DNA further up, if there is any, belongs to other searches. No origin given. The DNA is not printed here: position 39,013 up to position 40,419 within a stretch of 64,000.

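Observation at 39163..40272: UV-damage endonuclease (UVDE/Uve1) with a nuclear-targeting Lys-rich tail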

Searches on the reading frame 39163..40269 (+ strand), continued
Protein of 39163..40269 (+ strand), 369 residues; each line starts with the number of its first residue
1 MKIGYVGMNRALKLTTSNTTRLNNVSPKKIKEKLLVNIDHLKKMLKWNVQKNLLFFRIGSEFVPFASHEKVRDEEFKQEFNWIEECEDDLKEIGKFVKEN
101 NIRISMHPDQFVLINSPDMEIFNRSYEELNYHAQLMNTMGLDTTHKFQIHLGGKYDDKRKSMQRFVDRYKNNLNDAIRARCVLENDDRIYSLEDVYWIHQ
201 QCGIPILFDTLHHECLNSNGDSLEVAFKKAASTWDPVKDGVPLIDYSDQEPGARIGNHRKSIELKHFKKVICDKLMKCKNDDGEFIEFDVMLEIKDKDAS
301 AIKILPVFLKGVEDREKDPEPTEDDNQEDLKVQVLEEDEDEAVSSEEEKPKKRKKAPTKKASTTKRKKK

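Call 37: fold_search(model_id=the predicted structure, library=pdb)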
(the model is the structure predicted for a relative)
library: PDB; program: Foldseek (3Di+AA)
matches with E <= 10: 1646; with E <= 0.001: 125
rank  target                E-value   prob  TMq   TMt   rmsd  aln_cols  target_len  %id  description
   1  4gle_A                2.0e-29  1.00  0.74  0.93   1.8       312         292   38  SacUVDE in complex with 6-4PP-containing DNA (released 2012-11-21)
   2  3tc3_B                3.8e-29  1.00  0.75  0.96   1.2       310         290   38  Crystal Structure of SacUVDE (released 2012-11-07)
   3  3tc3_A                1.1e-28  1.00  0.75  0.96   1.1       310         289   38  Crystal Structure of SacUVDE (released 2012-11-07)
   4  3c0s                  4.1e-25  1.00  0.71  0.93   2.1       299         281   31  UVDE 3 metals (released 2008-12-09)
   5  3bzj                  5.8e-25  1.00  0.71  0.94   2.2       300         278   31  UVDE K229L (released 2008-12-09)
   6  3c0q                  6.9e-25  1.00  0.71  0.94   1.7       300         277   31  UVDE E175A (released 2008-12-09)
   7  3c0l                  1.1e-24  1.00  0.71  0.94   2.2       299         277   31  UVDE K229R (released 2008-12-09)
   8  2j6v_B                1.6e-24  1.00  0.71  0.94   2.2       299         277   31  Crystal structure of the DNA repair enzyme UV Damage Endonuclease (released 2007-10-16)
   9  2j6v_A                2.5e-24  1.00  0.71  0.93   2.2       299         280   31  Crystal structure of the DNA repair enzyme UV Damage Endonuclease (released 2007-10-16)
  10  8xiv                  6.7e-08  1.00  0.47  0.58   6.1       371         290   10  Production of D-psicose (released 2024-12-25)
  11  8xix                  7.1e-08  1.00  0.45  0.56   7.1       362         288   10  KeDt3e within Co (released 2024-12-25)
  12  3vnl_A                2.8e-07  1.00  0.45  0.56   7.5       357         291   13  Crystal structures of D-Psicose 3-epimerase with D-tagatose from Clostridium cellulolyticum H10 (released 2012-08-01)
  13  3vni_A                3.5e-07  1.00  0.47  0.58   6.3       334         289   13  Crystal structures of D-Psicose 3-epimerase from Clostridium cellulolyticum H10 and its complex with ketohexose sugars (released 2012-08-01)
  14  3cqi_A                3.7e-07  1.00  0.47  0.61   5.4       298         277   11  Crystal Structure of L-xylulose-5-phosphate 3-epimerase UlaE (form B) complex with sulfate (released 2008-11-25)
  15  4hno                  4.4e-07  1.00  0.53  0.67   5.8       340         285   16  High resolution crystal structure of DNA Apurinic/apyrimidinic (AP) endonuclease IV Nfo from Thermatoga maritima (released 2013-01-23)
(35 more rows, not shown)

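Call 43: find_encoding_contigs(protein=P0002, flank=6000, max_places=2)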
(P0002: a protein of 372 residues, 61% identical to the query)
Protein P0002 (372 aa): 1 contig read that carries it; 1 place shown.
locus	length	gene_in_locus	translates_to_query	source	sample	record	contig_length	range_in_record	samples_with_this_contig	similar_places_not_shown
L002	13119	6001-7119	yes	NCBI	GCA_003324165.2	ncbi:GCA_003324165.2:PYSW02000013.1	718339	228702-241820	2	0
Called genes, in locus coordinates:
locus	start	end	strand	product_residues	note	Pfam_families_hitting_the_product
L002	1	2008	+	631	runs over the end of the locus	PF02129:Peptidase_S15, PF08530:PepX_C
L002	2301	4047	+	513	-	PF12937:F-box-like (weak), PF13621:Cupin_8, PF02373:JmjC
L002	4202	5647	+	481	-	PF14312:FG-GAP_2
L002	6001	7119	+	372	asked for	PF03851:UvdE, PF01261:AP_endonuc_2 (weak)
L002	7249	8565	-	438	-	PF05050:Methyltransf_21 (weak)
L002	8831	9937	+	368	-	PF00106:adh_short, PF08659:KR (weak), PF13561:adh_short_C2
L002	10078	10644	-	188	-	PF01246:Ribosomal_L24e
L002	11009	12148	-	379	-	-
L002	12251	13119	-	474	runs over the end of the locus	-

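Call 44: find_encoding_contigs(protein=P0005, flank=6000, max_places=2)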
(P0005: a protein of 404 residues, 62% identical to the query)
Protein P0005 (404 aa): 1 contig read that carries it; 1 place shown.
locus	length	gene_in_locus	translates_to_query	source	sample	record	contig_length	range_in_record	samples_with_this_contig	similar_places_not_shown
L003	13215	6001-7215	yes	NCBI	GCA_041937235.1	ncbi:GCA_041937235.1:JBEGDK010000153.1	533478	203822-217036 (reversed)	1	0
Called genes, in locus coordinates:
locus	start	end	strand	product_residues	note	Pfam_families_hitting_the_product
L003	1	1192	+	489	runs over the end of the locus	-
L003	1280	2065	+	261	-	PF03208:PRA1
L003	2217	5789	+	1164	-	PF16457:PH_12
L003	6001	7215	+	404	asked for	PF03851:UvdE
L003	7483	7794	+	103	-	-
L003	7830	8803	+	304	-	PF00149:Metallophos, PF12850:Metallophos_2, PF14582:Metallophos_3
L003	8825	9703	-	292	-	-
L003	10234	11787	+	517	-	-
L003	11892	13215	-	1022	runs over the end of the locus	-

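Call 47: search_dna_similar(query=window:39163-40269:+, collection=phages, mode=protein, max_rows=10)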
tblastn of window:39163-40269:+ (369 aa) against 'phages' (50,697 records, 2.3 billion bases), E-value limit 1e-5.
Records with a match: 111; places in all: 111; records where one place covers at least 80% of the query: 5.
Best place of each record, by identity: <60% 111.
By first word of the organism name: Erwinia 48; Aeromonas 27; Vibrio 21; Dickeya 8; Bacillus 4; Listeria 1; uncultured 1; Phage 1.
By host as written in the record: Erwinia amylovora 43; - 16; Aeromonas salmonicida 9; Dickeya solani MK10 6; Aeromonas salmonicida subsp. salmonicida 6; Aeromonas hydrophila 4; Bacillus megaterium str. ATCC 43725 2; Bacillus subtilis W-23-S(r); Bacillus licheniformis ATCC 9945a 2; and 18 more.
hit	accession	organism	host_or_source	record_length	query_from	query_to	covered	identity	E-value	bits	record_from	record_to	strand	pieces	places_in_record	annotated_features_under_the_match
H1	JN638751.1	Bacillus phage G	Bacillus megaterium str. ATCC 43725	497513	1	305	83%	30.1%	5e-35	142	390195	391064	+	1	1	511: gp511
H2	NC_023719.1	Bacillus phage G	Bacillus megaterium str. ATCC 43725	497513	1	305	83%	30.1%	5e-35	142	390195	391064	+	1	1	511: endonuclease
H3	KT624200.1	Bacillus phage SP-15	Bacillus subtilis W-23-S(r); Bacillus ...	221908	1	327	89%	27.9%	1e-29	126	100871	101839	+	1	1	UV damage endonuclease | hypothetical protein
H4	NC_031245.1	Bacillus phage SP-15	Bacillus subtilis W-23-S(r); Bacillus ...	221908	1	327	89%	27.9%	1e-29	126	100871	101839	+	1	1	endonuclease | hypothetical protein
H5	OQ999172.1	Listeria phage LIS04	Listeria innocua ATCC 51742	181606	1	304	82%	27.2%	2e-26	117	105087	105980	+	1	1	UV DNA damage repair endonuclease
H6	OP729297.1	Erwinia phage vB_Ea_2910A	Erwinia amylovora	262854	32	304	74%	28.0%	1e-12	75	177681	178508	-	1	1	hypothetical protein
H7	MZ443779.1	Erwinia phage pEa_SNUABM_33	Erwinia amylovora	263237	32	304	74%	28.0%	1e-12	75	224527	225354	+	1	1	hypothetical protein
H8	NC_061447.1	Erwinia phage pEa_SNUABM_33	Erwinia amylovora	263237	32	304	74%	28.0%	1e-12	75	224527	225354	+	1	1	endonuclease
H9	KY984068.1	Erwinia phage vB_EamM_Y3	Erwinia amylovora 1/79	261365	37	305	73%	28.4%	2e-14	81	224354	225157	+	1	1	UV damage repair endonuclease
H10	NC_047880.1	Erwinia phage vB_EamM_Y3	Erwinia amylovora 1/79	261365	37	305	73%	28.4%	2e-14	81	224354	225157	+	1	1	endonuclease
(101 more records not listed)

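Call 48: find_related_loci(query=A1, collection=viral_contigs, flank=3000)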
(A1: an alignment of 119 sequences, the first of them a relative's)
Query A1 (369 aa) in viral_contigs; peptide patterns used: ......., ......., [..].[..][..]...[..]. (x = any residue, [..] = any of these).
228 stretches matched a pattern; 73 encode a relative of the query (tblastn E <= 1e-3); 73 distinct loci.
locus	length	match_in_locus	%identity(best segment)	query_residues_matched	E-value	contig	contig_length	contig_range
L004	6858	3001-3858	45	4-304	1e-74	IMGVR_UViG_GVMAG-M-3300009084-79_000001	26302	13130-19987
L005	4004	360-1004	33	1-215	1e-32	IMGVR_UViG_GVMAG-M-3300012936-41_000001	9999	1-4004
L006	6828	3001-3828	33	7-303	3e-32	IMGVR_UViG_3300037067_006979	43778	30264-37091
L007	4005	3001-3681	33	25-252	2e-31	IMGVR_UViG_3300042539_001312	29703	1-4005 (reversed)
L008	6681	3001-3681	33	25-252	2e-31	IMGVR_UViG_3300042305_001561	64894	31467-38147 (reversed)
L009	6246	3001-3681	33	25-252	2e-31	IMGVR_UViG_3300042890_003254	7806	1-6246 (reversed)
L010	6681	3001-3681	33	25-252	1e-30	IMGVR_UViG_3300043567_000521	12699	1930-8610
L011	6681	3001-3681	33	25-252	1e-30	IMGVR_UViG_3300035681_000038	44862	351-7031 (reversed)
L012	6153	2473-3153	33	25-252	8e-31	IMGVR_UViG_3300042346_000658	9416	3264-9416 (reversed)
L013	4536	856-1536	33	25-252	8e-31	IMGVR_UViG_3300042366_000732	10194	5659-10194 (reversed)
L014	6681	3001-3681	33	25-252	1e-30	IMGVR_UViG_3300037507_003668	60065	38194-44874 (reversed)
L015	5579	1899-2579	33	25-252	9e-31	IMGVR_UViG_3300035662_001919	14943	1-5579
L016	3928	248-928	33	25-252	9e-31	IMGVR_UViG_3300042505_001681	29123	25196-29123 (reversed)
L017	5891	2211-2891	33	25-252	8e-31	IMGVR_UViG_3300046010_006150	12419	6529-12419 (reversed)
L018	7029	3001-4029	24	3-304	5e-31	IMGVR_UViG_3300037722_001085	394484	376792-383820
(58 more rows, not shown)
